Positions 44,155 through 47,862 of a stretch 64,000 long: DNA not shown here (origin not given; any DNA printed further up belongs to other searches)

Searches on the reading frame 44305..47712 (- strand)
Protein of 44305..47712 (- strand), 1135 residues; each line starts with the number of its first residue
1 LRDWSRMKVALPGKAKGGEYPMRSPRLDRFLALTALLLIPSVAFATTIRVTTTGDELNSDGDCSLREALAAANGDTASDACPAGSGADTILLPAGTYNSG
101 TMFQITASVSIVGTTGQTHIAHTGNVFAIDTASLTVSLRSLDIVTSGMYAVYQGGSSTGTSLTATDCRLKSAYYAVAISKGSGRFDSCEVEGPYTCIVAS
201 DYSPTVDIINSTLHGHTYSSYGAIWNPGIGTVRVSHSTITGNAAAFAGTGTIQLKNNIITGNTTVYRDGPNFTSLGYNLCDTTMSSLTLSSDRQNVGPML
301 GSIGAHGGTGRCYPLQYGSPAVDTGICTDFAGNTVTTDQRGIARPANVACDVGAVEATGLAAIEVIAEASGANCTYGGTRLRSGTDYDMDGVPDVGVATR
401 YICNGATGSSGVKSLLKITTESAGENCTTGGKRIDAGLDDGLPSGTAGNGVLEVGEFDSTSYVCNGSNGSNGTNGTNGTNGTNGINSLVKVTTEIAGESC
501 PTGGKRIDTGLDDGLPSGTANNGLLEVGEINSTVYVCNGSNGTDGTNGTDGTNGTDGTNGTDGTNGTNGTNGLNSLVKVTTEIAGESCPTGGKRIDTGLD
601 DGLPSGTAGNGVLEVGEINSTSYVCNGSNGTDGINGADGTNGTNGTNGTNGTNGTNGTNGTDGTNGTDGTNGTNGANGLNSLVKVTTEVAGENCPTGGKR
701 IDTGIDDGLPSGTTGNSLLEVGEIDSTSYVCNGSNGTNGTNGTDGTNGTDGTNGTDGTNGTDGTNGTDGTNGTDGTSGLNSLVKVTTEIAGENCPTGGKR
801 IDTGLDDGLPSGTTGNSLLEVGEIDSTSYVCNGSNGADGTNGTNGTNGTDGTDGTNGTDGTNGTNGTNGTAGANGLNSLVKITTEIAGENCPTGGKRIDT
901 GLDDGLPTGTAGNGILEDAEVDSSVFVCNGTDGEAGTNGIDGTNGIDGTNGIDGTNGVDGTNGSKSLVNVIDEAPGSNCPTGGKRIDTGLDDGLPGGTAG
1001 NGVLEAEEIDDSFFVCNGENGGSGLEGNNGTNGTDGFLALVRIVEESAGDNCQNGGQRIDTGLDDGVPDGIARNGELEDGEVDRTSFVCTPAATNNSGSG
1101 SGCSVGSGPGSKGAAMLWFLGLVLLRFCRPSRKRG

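Call 37: search_protein_families(library=pfam, proteins=[window:44305-47712:-], max_evalue=0.0001)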
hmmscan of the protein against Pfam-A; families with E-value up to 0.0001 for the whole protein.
window:44305-47712:- (1135 aa): 2 families
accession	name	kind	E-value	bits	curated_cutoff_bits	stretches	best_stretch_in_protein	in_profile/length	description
PF23657.1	DUF7151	-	1.9e-111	364.3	27.2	9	574-625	1-46/46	Domain of unknown function (DUF7151)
PF01391.23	Collagen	-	3.4e-32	110.4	27.2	4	627-678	4-55/60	Collagen triple helix repeat (20 copies)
